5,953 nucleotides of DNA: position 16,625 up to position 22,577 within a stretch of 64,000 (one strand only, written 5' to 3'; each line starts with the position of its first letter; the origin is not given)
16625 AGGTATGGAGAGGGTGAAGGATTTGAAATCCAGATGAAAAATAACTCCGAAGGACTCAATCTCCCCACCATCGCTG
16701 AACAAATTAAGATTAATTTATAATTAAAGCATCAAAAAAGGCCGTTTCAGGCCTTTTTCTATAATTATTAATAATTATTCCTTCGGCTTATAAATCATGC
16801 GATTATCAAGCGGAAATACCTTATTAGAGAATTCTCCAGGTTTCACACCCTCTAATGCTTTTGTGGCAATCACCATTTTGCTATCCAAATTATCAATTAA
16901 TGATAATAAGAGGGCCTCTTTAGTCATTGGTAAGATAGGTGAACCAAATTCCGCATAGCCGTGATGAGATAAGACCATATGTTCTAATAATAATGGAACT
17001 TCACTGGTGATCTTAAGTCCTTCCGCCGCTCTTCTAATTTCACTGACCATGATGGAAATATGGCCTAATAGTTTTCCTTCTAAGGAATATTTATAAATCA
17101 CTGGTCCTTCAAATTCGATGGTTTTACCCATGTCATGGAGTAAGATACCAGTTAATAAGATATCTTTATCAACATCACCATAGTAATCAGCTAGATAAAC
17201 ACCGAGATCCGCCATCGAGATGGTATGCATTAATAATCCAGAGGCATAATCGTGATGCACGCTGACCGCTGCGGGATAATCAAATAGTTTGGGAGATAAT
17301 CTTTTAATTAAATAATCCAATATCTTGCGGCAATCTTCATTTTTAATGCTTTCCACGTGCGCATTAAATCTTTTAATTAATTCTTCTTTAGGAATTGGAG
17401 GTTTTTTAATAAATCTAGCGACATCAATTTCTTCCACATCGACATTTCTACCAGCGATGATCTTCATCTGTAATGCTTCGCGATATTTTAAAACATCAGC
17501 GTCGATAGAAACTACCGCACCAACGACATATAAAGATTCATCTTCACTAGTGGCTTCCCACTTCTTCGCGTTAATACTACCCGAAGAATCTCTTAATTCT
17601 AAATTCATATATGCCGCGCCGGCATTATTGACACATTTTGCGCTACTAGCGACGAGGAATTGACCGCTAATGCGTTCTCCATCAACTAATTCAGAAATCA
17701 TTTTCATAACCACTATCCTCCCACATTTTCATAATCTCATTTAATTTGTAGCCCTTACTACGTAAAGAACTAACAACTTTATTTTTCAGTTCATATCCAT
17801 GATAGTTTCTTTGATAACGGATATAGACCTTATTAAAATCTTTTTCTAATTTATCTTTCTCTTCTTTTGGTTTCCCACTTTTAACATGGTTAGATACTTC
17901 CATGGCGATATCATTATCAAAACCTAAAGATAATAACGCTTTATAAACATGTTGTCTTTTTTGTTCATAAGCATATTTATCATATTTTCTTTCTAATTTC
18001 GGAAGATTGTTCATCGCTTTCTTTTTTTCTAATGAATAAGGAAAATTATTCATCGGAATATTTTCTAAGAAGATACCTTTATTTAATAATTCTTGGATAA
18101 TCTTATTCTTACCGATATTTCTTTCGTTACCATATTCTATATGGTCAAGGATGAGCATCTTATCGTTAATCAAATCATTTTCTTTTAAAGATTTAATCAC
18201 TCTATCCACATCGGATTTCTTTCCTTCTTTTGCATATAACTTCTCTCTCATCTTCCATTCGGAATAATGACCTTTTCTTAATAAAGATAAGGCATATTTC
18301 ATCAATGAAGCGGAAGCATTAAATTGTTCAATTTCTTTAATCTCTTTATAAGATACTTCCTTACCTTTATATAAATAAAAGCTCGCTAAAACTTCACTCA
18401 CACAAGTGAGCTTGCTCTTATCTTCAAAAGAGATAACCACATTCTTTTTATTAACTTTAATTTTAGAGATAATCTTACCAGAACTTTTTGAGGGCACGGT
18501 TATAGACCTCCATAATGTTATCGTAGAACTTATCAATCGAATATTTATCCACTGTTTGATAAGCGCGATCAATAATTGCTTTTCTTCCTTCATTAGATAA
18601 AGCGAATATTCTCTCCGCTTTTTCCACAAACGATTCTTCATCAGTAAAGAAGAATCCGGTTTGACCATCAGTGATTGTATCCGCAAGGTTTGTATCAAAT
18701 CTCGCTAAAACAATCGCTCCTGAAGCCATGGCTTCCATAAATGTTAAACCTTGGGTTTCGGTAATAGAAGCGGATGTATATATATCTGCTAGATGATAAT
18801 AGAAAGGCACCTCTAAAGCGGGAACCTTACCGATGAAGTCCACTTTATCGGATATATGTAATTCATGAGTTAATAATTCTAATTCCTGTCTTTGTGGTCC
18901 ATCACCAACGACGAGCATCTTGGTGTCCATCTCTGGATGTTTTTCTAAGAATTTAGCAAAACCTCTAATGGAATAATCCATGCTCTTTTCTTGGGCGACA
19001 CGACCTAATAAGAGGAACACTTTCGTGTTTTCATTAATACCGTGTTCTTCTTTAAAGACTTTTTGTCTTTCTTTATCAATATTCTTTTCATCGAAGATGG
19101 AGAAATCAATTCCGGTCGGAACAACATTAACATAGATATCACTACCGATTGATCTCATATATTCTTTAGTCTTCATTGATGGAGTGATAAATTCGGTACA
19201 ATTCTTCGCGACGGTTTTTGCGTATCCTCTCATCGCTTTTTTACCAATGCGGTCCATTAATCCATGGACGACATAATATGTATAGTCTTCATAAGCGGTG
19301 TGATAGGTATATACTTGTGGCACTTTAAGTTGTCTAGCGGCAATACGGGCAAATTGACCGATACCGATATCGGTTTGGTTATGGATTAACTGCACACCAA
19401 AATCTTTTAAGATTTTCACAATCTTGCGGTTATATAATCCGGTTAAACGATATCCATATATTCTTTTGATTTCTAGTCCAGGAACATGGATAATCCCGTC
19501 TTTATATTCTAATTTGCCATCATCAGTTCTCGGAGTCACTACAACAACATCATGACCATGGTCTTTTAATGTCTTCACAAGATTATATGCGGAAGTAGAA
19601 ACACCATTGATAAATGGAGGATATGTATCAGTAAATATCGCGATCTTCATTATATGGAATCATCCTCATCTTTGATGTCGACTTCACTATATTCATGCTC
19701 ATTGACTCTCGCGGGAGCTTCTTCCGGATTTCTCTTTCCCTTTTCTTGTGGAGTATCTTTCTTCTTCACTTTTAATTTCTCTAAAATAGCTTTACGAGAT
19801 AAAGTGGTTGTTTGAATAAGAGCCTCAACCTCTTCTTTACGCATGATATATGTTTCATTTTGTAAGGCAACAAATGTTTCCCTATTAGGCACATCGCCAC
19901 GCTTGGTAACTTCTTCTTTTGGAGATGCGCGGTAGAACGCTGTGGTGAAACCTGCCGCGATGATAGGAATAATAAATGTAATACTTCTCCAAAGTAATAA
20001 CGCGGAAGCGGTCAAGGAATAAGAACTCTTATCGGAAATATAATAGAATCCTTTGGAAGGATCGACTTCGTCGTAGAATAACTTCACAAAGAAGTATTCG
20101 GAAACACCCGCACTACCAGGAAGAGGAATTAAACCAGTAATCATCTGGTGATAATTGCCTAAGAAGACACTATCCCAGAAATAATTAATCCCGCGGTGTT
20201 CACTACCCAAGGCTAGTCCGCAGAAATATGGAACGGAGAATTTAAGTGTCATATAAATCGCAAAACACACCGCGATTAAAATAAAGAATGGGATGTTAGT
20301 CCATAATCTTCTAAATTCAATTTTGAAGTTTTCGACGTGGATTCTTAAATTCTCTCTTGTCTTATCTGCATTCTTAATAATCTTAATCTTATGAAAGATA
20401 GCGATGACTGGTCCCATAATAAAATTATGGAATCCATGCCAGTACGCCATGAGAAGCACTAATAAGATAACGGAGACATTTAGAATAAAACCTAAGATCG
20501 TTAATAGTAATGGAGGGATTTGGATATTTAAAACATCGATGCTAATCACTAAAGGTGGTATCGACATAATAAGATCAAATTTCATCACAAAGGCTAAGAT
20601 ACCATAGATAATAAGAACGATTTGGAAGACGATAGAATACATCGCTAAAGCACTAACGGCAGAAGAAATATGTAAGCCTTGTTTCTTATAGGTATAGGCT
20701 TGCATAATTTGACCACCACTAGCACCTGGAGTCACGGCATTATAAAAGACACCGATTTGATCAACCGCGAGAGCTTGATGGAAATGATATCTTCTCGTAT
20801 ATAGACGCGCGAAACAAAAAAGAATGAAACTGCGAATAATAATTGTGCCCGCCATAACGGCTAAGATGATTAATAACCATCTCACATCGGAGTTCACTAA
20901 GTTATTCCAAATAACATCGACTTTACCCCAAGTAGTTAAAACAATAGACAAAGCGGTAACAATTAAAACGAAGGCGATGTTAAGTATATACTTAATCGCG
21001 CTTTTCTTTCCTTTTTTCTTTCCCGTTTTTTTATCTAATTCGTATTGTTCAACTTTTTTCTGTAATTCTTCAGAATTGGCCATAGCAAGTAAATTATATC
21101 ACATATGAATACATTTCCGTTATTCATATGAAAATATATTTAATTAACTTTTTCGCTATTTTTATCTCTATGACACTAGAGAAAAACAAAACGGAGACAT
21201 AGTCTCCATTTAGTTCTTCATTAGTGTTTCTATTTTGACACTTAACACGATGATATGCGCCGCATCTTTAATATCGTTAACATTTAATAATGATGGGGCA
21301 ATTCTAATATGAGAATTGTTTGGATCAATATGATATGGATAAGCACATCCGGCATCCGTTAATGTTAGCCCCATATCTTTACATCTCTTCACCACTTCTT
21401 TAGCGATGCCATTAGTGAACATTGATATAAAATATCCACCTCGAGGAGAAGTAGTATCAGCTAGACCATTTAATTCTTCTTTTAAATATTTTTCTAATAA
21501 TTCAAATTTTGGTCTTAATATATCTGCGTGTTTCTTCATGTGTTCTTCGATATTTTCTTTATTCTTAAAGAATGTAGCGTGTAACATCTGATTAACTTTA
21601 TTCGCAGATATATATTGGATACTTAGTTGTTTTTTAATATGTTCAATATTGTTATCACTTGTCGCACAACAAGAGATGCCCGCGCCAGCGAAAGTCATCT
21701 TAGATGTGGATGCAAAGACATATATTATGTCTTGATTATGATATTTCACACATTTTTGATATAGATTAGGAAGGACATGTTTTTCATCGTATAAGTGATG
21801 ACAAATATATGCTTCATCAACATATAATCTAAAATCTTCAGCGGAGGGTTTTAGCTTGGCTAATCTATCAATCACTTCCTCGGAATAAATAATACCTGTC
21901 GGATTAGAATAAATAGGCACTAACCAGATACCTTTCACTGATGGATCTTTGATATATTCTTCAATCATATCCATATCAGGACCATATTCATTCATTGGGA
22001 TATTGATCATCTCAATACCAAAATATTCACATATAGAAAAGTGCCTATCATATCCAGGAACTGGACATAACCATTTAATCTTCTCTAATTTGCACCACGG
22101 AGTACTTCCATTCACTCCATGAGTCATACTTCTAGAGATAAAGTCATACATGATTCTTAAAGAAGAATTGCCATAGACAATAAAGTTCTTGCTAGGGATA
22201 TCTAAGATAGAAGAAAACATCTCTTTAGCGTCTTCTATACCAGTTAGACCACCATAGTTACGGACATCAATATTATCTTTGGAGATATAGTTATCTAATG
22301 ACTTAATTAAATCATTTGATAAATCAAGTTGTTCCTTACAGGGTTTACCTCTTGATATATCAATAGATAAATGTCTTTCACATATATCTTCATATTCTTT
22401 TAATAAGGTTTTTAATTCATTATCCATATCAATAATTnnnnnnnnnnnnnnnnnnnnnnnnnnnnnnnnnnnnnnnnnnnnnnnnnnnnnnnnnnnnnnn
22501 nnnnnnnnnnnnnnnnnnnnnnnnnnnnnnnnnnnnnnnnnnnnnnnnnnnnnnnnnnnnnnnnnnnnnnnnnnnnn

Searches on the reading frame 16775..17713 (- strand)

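Call 48: search_protein_families(library=pfam, proteins=[window:16775-17713:-], max_evalue=0.001)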
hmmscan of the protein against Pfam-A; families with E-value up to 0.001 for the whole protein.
window:16775-17713:- (312 aa): 1 family
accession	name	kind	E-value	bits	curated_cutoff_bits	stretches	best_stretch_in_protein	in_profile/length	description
PF01966.28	HD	-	2.4e-13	50.8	22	1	162-277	3-114/116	HD domain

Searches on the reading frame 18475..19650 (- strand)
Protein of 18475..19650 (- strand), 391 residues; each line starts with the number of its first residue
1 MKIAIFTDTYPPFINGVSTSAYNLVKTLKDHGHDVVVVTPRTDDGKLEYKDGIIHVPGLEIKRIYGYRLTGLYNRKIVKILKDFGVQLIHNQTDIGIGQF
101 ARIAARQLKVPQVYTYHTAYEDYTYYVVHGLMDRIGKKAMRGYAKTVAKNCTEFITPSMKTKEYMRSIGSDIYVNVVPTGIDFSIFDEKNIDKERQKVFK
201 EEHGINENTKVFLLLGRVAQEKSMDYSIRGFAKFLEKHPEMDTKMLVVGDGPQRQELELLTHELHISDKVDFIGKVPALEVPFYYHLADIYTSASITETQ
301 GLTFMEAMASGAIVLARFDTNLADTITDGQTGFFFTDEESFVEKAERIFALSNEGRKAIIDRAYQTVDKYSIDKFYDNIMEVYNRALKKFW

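Call 48: search_protein_families(library=pfam, proteins=[window:18475-19650:-], max_evalue=0.001)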
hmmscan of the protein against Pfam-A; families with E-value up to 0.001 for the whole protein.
window:18475-19650:- (391 aa): 8 families
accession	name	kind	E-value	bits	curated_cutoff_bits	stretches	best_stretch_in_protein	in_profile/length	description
PF00534.26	Glycos_transf_1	-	1.2e-30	106.8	26.4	1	198-365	4-171/172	Glycosyl transferases group 1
PF13439.12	Glyco_transf_4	-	5.9e-29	101.7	28.5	1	14-183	1-168/170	Glycosyltransferase Family 4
PF13692.12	Glyco_trans_1_4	-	4.4e-24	85.8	27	1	210-348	2-139/142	Glycosyl transferases group 1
PF13579.12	Glyco_trans_4_4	-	2.4e-15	57.6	29.7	1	15-178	1-156/158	Glycosyl transferase 4-like domain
PF13477.12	Glyco_trans_4_2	-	4.1e-10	40.4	23.4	1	20-117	12-107/139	Glycosyl transferase 4-like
PF13524.12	Glyco_trans_1_2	-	9.3e-06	26.1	25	1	244-370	16-133/144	Glycosyl transferase-like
PF00982.27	Glyco_transf_20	-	2.4e-05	23.7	32.5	1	142-270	206-338/473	Glycosyltransferase family 20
PF08323.17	Glyco_transf_5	-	0.00012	22.3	22.7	0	2-49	1-50/239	Starch synthase catalytic domain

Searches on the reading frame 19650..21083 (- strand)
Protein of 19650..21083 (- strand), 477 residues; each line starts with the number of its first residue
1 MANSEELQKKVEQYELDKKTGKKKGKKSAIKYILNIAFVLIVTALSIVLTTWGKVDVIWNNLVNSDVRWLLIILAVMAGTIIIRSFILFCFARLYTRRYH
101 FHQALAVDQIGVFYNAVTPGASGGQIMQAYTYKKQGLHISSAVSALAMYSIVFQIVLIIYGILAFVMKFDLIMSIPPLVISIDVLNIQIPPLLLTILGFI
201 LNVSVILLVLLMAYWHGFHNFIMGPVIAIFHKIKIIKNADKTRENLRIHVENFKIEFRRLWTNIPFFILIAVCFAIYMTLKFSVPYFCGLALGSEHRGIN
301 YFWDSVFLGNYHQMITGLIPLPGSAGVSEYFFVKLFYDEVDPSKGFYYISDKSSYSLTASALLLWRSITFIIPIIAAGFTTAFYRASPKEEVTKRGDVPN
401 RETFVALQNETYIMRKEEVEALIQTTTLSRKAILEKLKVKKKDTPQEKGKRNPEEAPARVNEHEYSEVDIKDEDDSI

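Call 48: search_protein_families(library=pfam, proteins=[window:19650-21083:-], max_evalue=0.001)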
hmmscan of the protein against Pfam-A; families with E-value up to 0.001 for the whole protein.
window:19650-21083:- (477 aa): 1 family
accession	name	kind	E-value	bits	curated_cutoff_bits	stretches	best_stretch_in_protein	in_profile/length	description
PF03706.18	LPG_synthase_TM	-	7.3e-22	78.6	33.4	1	40-375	2-300/302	Lysylphosphatidylglycerol synthase TM region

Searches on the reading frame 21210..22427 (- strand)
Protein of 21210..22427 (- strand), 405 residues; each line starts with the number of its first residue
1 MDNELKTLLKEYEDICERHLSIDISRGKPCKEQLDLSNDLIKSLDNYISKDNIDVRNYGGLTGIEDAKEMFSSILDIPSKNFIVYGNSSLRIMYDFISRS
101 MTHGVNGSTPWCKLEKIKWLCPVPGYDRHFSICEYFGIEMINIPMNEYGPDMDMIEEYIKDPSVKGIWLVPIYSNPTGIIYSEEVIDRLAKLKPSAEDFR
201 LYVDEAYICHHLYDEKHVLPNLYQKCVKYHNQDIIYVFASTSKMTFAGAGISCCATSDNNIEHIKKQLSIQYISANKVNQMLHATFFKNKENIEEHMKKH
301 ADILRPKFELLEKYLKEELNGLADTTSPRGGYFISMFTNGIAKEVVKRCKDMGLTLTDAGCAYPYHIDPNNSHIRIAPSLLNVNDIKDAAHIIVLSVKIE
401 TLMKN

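Call 48: search_protein_families(library=pfam, proteins=[window:21210-22427:-], max_evalue=0.001)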
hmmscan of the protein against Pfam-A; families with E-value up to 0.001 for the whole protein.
window:21210-22427:- (405 aa): 2 families
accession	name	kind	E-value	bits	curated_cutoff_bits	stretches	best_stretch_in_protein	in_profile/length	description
PF12897.13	Asp_aminotransf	-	3e-128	428.7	27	1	5-401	10-413/421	Aspartate amino-transferase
PF00155.27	Aminotran_1_2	-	4.4e-15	56.2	19.7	1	120-391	95-359/361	Aminotransferase class I and II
